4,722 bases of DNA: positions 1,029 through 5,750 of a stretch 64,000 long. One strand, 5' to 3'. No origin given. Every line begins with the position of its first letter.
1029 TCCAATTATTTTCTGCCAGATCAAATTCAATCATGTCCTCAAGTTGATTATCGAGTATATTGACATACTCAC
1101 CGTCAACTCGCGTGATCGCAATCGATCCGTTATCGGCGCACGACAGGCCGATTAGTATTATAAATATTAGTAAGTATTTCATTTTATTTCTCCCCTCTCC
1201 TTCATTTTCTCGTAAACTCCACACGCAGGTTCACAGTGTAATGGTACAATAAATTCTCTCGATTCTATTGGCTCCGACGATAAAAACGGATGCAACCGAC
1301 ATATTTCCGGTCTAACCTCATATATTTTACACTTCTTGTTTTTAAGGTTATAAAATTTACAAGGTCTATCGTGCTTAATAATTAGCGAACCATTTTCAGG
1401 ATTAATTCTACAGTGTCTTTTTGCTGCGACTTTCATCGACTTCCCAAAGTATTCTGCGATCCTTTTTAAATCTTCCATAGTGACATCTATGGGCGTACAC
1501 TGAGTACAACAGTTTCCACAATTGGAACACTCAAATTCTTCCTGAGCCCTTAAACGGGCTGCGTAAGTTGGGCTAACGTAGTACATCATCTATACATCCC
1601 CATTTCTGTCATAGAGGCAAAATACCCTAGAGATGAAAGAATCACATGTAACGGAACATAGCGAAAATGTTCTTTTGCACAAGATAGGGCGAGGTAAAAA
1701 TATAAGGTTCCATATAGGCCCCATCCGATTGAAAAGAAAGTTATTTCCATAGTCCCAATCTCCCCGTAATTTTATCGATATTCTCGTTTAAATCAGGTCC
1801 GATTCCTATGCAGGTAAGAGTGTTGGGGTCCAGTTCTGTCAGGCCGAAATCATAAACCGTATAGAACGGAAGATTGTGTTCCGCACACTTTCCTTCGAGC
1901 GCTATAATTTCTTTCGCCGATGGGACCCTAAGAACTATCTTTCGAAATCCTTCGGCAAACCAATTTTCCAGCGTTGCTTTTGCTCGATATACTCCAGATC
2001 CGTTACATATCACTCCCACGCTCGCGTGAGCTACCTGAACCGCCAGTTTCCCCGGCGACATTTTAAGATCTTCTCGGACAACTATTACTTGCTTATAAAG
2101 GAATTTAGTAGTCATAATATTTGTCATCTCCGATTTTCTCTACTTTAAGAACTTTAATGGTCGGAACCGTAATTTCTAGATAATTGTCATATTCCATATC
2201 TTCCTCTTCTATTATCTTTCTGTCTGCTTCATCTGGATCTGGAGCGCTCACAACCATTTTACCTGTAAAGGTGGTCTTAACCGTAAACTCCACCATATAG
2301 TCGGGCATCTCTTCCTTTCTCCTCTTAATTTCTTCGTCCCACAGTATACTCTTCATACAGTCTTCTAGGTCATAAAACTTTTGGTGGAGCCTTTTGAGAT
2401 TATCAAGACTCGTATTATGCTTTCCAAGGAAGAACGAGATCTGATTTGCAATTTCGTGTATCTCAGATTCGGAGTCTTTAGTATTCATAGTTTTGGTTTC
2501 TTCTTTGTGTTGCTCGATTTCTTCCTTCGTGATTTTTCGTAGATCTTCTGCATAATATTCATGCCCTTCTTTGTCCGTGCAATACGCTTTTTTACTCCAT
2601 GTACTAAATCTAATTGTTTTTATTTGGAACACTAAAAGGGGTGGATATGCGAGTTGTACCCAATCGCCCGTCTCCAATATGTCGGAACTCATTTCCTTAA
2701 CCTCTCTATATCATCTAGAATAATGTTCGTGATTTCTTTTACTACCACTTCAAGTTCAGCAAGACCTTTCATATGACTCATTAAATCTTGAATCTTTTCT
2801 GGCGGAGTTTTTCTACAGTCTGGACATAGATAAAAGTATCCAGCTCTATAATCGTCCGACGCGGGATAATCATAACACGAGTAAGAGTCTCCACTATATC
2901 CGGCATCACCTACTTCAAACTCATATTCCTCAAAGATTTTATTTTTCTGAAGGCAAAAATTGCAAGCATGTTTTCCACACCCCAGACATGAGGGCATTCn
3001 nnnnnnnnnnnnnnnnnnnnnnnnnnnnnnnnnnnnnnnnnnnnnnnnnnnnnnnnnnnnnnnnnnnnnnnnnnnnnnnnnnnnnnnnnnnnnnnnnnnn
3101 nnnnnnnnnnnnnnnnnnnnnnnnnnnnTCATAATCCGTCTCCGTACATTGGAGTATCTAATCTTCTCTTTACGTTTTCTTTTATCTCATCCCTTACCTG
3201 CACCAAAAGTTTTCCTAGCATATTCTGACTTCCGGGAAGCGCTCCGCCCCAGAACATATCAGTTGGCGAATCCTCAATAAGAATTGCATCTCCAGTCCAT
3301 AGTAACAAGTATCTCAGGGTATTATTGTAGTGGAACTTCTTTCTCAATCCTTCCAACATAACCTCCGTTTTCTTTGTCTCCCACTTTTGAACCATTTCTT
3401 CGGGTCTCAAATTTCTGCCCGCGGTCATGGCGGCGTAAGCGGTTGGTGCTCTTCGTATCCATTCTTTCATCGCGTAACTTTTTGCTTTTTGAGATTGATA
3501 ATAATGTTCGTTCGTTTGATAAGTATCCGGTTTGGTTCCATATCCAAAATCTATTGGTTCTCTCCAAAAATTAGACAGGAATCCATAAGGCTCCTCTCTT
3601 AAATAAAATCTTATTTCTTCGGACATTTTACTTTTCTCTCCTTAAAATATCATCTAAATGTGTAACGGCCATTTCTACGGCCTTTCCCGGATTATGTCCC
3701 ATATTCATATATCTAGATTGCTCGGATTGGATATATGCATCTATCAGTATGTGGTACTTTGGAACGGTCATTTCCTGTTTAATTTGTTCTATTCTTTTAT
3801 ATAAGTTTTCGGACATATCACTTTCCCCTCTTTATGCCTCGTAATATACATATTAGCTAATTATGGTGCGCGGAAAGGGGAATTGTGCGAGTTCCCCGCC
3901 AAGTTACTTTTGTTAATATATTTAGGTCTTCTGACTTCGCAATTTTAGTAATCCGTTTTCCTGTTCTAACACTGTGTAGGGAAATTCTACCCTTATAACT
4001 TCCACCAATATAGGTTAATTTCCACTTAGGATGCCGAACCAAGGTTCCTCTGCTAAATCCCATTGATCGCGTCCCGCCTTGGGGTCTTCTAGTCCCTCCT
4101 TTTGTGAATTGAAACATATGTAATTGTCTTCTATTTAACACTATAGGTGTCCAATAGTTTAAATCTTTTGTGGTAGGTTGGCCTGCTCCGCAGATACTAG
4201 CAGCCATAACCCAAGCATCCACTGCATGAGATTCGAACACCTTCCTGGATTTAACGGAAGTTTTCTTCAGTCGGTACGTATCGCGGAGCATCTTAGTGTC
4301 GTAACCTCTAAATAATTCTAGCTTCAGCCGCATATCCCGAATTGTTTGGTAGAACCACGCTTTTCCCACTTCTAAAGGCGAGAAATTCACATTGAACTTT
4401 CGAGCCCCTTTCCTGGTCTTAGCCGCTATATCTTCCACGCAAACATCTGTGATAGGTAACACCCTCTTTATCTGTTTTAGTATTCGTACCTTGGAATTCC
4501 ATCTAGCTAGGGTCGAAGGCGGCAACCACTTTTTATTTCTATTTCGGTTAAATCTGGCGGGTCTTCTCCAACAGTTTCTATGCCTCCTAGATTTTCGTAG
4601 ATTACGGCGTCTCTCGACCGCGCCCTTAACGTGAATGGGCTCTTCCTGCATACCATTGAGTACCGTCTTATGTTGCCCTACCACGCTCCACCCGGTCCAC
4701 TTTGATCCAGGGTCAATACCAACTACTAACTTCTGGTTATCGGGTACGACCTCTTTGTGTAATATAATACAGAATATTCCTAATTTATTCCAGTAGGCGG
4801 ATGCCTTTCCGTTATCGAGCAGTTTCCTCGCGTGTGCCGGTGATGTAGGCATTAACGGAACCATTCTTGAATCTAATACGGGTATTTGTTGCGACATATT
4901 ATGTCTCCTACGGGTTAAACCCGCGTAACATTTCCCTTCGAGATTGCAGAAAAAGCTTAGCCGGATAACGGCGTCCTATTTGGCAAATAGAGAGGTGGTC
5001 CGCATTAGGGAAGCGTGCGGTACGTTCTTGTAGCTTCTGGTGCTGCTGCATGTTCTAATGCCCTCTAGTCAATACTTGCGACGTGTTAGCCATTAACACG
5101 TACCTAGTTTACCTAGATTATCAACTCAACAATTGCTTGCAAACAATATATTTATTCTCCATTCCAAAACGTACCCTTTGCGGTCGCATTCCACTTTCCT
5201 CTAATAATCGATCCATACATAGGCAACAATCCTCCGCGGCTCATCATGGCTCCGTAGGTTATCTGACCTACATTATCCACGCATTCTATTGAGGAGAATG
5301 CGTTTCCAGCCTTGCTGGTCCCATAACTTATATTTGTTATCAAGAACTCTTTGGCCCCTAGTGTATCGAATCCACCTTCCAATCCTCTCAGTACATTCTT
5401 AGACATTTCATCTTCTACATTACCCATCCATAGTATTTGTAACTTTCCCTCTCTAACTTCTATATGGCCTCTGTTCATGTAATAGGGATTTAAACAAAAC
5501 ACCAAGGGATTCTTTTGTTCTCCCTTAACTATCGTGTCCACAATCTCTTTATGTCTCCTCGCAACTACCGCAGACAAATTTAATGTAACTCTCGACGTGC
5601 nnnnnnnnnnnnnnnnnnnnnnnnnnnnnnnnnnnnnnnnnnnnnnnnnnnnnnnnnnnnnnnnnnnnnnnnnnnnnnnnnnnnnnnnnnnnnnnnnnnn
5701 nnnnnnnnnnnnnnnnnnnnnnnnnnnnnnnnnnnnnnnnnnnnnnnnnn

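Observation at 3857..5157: Virus-borne IsrB (HNH-less IscB) with a structured GC-rich upstream region as candidate omega-RNA, under a viral promoter box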

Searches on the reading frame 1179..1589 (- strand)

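Call 56: search_protein_families(library=pfam, proteins=[window:1179-1589:-], max_evalue=0.01)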
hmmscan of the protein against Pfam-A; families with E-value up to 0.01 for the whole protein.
window:1179-1589:- (136 aa): 1 family
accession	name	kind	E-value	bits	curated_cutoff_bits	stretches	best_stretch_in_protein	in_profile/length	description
PF03692.20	CxxCxxCC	-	1.9e-13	51.3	23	1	20-107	1-76/85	Putative zinc- or iron-chelating domain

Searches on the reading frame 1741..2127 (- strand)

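Call 56: search_protein_families(library=pfam, proteins=[window:1741-2127:-], max_evalue=0.01)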
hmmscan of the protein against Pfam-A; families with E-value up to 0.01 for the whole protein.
window:1741-2127:- (128 aa): 1 family
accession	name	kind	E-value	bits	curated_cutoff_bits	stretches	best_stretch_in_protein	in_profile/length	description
PF01981.21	PTH2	-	9.3e-35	119.8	23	1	11-126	1-114/115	Peptidyl-tRNA hydrolase PTH2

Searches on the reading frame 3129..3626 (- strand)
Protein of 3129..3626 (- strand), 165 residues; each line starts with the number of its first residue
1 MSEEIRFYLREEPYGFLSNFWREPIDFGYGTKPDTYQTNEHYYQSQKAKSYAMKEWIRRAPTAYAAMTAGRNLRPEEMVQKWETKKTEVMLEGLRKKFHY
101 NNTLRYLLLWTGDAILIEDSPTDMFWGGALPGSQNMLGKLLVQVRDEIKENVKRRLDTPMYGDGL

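Call 4: search_protein_families(library=pfam, proteins=[window:3129-3626:-], max_evalue=0.01)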
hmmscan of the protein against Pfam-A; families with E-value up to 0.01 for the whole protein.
window:3129-3626:- (165 aa): 1 family
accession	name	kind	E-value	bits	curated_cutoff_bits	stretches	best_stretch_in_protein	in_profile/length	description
PF08719.17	NADAR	-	6.5e-30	105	35.1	1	7-149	2-163/163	NADAR domain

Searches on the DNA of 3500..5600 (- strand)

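Call 5: search_rna_families(source=window, start=3500, end=5600, threshold=evalue, max_evalue=10, show_alignments=3)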
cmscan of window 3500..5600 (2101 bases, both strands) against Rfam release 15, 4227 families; matches with E-value up to 10: 4.
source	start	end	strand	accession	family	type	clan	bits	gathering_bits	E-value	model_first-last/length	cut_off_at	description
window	4102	4139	+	RF03918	mir-4922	Gene; miRNA;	-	20.7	82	2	14-51/65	no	mir-4922 microRNA precursor family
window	4086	4158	-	RF02934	caiA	Gene; sRNA;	-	17.9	55.5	9.7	1-78/78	no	caiA RNA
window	3909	3984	+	RF02172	RFPL3-AS1_2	Gene; lncRNA;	-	16.7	40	0.26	1-71/71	no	RFPL3 antisense RNA 1 conserved region 2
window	3990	4079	-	RF02150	MESTIT1_3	Gene; lncRNA;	-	13.9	60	8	1-99/99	no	MEST intronic transcript 1, antisense RNA conserved region 3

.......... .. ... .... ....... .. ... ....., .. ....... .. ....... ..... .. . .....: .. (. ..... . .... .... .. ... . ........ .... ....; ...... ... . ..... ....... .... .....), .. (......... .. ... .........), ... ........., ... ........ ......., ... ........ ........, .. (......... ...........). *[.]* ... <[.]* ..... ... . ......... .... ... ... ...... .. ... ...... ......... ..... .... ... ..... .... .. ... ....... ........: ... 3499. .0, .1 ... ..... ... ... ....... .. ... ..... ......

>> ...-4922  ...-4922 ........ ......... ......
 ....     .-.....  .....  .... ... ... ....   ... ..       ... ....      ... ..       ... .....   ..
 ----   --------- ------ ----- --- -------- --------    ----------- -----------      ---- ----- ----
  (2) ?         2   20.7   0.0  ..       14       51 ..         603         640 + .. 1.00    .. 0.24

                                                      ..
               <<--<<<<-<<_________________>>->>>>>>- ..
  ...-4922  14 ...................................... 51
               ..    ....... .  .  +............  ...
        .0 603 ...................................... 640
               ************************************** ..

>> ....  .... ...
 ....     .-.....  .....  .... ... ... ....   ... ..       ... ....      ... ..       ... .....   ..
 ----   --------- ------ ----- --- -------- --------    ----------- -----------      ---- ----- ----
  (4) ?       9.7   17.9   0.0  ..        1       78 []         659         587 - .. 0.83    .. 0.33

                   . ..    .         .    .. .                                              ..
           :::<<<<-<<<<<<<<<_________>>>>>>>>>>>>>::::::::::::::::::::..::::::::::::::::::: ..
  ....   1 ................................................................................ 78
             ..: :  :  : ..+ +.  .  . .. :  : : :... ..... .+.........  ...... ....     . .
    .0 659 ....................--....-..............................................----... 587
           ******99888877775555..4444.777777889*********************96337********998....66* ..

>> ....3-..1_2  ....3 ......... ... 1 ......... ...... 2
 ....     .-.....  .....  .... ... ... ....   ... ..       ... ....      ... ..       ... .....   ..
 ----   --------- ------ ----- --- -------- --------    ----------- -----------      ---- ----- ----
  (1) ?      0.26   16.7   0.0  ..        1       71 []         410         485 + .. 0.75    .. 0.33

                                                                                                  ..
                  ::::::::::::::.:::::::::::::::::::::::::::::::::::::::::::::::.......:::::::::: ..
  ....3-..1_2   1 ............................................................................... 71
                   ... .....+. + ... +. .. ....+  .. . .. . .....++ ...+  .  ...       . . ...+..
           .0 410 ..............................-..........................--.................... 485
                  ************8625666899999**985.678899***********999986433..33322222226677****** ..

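Call 75: search_rna_families(sources=[L006, L008, L012, L001, L003, L009], threshold=evalue, max_evalue=1)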
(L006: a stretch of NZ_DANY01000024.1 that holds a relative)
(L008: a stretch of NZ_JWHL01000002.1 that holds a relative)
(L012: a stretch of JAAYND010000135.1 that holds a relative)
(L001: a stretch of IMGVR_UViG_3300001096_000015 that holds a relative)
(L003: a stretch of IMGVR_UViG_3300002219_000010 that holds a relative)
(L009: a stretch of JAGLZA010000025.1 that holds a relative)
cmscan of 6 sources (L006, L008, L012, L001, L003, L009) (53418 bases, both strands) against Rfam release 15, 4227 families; matches with E-value up to 1: 8.
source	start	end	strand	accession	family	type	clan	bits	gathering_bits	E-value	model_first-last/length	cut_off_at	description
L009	2783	2975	+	RF02033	HEARO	Gene;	-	63.3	83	1.6e-10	1-211/211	no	HNH endonuclease-associated RNA and ORF (HEARO) RNA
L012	2772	2975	+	RF02033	HEARO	Gene;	-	62.1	83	3.2e-10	1-211/211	no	HNH endonuclease-associated RNA and ORF (HEARO) RNA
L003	5775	5976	+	RF02033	HEARO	Gene;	-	59.5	83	1.3e-09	1-211/211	no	HNH endonuclease-associated RNA and ORF (HEARO) RNA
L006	2764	2968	+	RF02033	HEARO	Gene;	-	57.6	83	4e-09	1-211/211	no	HNH endonuclease-associated RNA and ORF (HEARO) RNA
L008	2758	2965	+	RF02033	HEARO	Gene;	-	56.5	83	7.5e-09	1-211/211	no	HNH endonuclease-associated RNA and ORF (HEARO) RNA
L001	3491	3603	-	RF02033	HEARO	Gene;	-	23.4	83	0.8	1-211/211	no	HNH endonuclease-associated RNA and ORF (HEARO) RNA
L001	3571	3595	-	RF01687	Acido-Lenti-1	Gene; sRNA;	-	23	37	0.49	1-46/46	no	Acido-Lenti-1 RNA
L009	2982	3123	+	RF00619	U6atac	Gene; snRNA; splicing;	CL00009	20.8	33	0.52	1-126/126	no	U6atac minor spliceosomal RNA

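Call 76: search_rna_families(source=window, start=4880, end=5150, threshold=evalue, max_evalue=10, show_alignments=1)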
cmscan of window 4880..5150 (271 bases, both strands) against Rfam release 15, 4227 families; matches with E-value up to 10: 2.
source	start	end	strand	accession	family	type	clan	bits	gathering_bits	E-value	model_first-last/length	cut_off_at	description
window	5074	5108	-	RF00694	mir-137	Gene; miRNA;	CL00092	13.8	56.7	4.9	1-72/72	no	mir-137 microRNA precursor family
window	4979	5045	+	RF02172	RFPL3-AS1_2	Gene; lncRNA;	-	9.4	40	4.8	1-71/71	no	RFPL3 antisense RNA 1 conserved region 2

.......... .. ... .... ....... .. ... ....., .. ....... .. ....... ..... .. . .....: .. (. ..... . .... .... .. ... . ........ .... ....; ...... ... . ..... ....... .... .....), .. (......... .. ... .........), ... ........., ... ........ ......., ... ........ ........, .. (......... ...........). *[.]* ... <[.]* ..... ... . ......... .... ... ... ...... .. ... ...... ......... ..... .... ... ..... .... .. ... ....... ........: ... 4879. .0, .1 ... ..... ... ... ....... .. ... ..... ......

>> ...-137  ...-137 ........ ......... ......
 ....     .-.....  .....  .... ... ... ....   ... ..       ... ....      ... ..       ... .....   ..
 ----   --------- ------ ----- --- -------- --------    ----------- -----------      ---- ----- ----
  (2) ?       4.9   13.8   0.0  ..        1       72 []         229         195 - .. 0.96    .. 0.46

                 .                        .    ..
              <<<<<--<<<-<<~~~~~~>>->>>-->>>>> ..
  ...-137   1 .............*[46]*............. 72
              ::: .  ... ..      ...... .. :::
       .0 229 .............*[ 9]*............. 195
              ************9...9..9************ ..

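Call 79: build_rna_model(alignment_id=A3, structure=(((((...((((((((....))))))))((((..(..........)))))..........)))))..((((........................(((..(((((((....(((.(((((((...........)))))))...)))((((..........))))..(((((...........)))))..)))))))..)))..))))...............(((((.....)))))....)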
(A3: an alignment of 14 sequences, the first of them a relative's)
Model R1 built from alignment A3 (14 sequences, 241 columns); structure: as given.
model positions 222; base pairs 56; branch points 5; effective number of sequences 1.59; information 0.591 bits per position. Calibrated on 0.2 Mb of random sequence (short: E-values are rough).
structure used (alignment columns):
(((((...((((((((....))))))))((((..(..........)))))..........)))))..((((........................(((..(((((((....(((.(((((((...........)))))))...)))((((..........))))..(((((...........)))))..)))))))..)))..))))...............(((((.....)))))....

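Call 80: search_with_rna_model(model_id=R1, source=window, max_evalue=1, show_alignments=1)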
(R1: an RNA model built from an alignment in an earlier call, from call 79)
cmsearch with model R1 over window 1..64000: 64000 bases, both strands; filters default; matches with E-value up to 1: 1.
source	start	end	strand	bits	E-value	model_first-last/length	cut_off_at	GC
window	4908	5125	-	132.1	3.4e-40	1-222/222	no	0.47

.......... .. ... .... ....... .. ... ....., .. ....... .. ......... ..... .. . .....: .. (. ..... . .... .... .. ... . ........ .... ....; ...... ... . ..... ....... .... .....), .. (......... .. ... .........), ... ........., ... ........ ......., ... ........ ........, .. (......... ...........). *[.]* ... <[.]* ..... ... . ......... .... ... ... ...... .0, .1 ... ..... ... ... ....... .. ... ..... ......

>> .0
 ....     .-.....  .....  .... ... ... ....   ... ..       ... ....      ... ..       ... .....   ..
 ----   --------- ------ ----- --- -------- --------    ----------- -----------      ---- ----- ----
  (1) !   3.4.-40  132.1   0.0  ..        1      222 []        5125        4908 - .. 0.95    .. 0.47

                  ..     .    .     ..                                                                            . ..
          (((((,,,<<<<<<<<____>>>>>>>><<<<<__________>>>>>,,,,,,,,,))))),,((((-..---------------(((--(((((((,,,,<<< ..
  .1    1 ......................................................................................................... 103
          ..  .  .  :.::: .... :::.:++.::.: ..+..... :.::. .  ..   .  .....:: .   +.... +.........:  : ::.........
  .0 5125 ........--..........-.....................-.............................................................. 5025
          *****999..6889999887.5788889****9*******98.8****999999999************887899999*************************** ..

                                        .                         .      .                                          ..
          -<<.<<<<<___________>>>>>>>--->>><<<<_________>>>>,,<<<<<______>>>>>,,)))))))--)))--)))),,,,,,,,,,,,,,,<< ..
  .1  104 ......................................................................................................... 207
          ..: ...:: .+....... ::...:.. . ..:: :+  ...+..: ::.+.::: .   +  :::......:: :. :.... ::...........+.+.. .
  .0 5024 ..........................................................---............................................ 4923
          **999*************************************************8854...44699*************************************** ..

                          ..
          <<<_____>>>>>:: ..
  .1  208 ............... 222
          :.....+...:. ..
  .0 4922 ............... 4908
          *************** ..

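Call 81: search_with_rna_model(model_id=R1, sources=[L001, L002, L003, L004, L005, L007, L014, L019, L020, L021, L022, L023, L024, L025, L026, L027, L028, L029, L030, L031, L032, L033, L110, L111, L112, L113, L114], max_evalue=0.01)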
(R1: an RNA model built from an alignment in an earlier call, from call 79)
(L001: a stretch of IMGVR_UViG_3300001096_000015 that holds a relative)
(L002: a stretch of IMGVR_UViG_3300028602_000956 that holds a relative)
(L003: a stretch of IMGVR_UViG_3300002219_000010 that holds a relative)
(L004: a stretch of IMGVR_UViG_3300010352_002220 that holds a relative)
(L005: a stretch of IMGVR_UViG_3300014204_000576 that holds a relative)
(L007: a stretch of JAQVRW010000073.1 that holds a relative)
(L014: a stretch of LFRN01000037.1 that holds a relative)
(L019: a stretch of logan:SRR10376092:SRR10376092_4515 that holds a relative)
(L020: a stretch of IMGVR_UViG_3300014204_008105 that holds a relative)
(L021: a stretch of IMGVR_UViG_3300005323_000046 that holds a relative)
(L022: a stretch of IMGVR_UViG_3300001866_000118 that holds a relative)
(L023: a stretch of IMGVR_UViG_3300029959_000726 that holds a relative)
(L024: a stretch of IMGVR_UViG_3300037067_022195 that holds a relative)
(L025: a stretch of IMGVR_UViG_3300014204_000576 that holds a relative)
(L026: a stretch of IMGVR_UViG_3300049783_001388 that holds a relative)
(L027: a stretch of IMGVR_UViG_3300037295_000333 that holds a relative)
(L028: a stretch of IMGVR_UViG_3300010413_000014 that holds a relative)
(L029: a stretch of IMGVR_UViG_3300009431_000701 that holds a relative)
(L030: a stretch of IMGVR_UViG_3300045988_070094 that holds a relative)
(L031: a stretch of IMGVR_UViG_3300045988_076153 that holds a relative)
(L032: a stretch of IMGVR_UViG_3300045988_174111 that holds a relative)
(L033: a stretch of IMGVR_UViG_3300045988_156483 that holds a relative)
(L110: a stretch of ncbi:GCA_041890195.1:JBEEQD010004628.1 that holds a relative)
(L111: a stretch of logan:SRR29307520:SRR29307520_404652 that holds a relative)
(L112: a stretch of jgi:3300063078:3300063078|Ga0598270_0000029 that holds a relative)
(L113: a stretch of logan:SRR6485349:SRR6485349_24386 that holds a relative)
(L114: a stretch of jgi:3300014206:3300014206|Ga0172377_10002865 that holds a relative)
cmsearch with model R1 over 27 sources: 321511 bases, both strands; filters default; matches with E-value up to 0.01: 13.
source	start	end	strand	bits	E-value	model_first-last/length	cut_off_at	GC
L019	9773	9991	+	220.8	2.9e-67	1-222/222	no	0.57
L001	5779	5995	+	215.7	1.1e-65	1-222/222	no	0.5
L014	2753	2988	+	204.1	4.8e-62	1-222/222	no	0.6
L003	5775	5994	+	193.3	1.2e-58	1-222/222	no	0.49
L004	5775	5994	+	193.3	1.2e-58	1-222/222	no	0.49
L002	3408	3642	+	179.7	2.2e-54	1-222/222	no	0.48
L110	6021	6257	+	177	1.6e-53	1-222/222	no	0.42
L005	5773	5990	+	132.1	1.7e-39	1-222/222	no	0.47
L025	7475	7692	+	132.1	1.7e-39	1-222/222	no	0.47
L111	1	124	+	98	8.5e-29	104-222/222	5'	0.45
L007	1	76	+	65.4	1.4e-18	145-222/222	5'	0.54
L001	3526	3603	-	20.9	0.00012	1-222/222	no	0.54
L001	7739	7807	+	19.6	0.00029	1-222/222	no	0.51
